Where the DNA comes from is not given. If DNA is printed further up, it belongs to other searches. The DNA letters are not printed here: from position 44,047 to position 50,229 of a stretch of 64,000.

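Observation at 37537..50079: Satellite seven-gene operon: intact eCIS-type AAA+ ATPase, five mosaic ankyrin paralogs and a 1,960-aa orphan giant protein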

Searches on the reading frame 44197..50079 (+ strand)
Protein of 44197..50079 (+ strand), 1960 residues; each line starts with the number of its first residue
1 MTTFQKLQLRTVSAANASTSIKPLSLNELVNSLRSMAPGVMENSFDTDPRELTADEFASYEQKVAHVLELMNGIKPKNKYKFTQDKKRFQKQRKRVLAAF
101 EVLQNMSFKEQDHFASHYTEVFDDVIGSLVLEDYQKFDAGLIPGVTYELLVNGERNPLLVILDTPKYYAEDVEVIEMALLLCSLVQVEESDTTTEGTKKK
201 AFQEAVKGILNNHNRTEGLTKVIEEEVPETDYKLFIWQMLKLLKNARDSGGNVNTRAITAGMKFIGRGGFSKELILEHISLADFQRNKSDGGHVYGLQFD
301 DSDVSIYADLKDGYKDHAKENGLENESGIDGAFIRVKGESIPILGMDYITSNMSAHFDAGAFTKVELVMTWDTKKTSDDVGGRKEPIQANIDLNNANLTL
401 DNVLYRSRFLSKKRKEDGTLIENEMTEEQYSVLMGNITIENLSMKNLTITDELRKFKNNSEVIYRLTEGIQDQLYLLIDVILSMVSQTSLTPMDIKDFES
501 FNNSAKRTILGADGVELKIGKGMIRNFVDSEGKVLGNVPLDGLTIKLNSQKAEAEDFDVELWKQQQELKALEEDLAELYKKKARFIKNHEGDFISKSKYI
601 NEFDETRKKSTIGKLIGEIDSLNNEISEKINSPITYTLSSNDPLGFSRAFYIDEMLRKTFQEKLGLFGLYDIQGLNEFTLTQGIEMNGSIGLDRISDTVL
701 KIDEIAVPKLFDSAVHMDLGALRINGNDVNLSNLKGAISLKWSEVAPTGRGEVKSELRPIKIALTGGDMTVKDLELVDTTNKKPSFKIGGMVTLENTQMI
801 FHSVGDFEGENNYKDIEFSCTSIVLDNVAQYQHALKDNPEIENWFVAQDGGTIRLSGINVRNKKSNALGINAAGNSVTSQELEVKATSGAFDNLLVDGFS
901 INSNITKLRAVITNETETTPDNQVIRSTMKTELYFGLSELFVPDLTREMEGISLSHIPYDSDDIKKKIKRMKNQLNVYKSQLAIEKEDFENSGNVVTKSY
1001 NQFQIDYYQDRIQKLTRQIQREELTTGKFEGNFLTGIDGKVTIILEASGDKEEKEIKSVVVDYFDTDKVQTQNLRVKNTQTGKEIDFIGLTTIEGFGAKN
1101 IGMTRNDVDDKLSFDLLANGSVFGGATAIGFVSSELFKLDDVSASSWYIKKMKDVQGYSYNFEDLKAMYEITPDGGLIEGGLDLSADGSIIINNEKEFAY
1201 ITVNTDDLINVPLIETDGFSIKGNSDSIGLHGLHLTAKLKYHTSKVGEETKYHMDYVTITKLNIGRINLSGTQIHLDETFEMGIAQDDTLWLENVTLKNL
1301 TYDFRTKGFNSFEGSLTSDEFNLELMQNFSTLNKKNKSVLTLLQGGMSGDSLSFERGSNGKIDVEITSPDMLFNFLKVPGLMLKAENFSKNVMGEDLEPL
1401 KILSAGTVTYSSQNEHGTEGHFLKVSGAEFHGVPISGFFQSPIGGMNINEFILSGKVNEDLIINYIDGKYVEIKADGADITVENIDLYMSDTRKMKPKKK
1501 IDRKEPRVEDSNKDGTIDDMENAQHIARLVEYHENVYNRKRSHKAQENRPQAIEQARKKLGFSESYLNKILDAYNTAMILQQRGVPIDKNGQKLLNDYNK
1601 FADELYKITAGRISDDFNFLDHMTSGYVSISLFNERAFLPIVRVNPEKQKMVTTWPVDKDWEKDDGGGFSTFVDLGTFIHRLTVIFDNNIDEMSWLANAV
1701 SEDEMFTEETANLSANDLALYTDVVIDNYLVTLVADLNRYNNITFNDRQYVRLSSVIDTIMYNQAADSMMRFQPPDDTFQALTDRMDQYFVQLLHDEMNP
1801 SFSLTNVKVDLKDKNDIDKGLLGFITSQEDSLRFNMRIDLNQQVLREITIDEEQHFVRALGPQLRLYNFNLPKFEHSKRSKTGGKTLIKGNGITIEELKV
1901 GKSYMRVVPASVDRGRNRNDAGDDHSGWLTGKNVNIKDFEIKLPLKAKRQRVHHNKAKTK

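Call 4: search_protein_families(library=pfam, proteins=[window:44197-50079:+], max_evalue=0.1)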
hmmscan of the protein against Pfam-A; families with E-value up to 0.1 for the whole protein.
window:44197-50079:+ (1960 aa): 1 family
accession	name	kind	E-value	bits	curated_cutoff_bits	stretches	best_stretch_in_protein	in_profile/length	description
PF00842.27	Ala_racemase_C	-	0.072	13.1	25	0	512-576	42-105/127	Alanine racemase, C-terminal domain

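Call 9: search_protein_families(library=ncbifam, proteins=[window:44197-50079:+], max_evalue=0.01)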
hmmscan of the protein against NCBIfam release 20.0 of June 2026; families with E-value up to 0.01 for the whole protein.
window:44197-50079:+ (1960 aa): 0 families

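Call 11: find_homologous_proteins(query=window:44197-50079:+, max_evalue=0.001)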
Query window:44197-50079:+ (1960 aa): 1 proteins with E <= 0.001 among 8000 candidates.
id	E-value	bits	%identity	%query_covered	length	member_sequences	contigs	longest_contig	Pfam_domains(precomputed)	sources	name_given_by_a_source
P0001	0.0e+0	4373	100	100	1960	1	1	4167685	-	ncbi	-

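Call 12: find_encoding_contigs(protein=P0001, flank=2000, max_places=3)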
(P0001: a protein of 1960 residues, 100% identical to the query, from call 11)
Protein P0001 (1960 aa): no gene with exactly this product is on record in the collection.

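Call 15: find_encoding_contigs(protein=P0003, flank=10000, max_places=4)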
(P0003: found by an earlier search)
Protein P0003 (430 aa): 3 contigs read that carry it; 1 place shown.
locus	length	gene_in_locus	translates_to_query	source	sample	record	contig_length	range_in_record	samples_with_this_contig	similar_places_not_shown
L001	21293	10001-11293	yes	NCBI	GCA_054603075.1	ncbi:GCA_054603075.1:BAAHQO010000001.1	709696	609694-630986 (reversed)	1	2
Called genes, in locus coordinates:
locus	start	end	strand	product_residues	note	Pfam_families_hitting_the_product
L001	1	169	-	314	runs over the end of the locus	-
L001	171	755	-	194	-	PF14065:Pvc16_N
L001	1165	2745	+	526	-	PF13541:ChlI, PF00493:MCM (faint), PF01078:Mg_chelatase, PF07728:AAA_5, PF13335:Mg_chelatase_C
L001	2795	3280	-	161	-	-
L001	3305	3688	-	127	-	-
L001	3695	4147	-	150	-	-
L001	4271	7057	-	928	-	PF13176:TPR_7 (faint), PF13181:TPR_8 (faint), PF13424:TPR_12 (faint), PF12770:CHAT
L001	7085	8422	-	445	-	PF24595:DUF7619 (weak)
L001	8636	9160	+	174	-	-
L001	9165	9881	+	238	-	-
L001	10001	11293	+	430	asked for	PF00004:AAA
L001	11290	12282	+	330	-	-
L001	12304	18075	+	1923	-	-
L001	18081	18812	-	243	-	-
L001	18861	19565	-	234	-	PF02463:SMC_N (weak), PF13175:AAA_15 (faint), PF00005:ABC_tran, PF13304:AAA_21 (faint)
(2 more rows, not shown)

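Call 24: find_homologous_proteins(query=A1, max_evalue=0.001)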
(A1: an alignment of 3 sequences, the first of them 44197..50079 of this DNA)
Query A1 (3 sequences) (1960 aa, profile of the alignment): 1 proteins with E <= 0.001 among 8000 candidates.
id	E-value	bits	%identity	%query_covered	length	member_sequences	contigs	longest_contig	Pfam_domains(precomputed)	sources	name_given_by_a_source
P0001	0.0e+0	3115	100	100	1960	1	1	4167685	-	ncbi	-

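Call 25: search_solved_structures(query=A1, max_evalue=1, show_alignments=2)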
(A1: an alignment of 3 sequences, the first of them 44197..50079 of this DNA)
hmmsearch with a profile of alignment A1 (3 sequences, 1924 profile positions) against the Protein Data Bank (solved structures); distinct sequences matched with E-value up to 1: 0.

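Call 26: search_protein_families(library=padloc, proteins=[window:44197-50079:+], max_evalue=0.01)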
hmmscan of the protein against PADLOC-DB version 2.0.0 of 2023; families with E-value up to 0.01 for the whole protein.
window:44197-50079:+ (1960 aa): 0 families

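Call 27: search_protein_families(library=phrogs, proteins=[window:44197-50079:+], max_evalue=0.01)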
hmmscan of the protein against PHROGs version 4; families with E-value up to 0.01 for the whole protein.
window:44197-50079:+ (1960 aa): 0 families

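Call 28: find_related_loci(query=A1, collection=genome_contigs, flank=10000)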
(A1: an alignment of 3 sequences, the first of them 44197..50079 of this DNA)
Query A1 (1960 aa) in genome_contigs; peptide patterns used: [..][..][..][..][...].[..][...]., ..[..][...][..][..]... (x = any residue, [..] = any of these).
123 stretches matched a pattern, but none encodes a relative of the query by tblastn (E <= 1e-3).

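Call 91: search_dna_similar(query=window:44197-50079:+, collection=plasmids, mode=protein, max_evalue=0.001, max_rows=10)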
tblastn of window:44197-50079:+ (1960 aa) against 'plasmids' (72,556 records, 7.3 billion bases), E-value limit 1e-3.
No match.

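Call 105: search_dna_similar(query=window:44197-50079:+, collection=phages, mode=protein, max_evalue=0.001, max_rows=10)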
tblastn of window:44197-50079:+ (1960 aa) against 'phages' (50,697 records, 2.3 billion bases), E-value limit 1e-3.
No match.
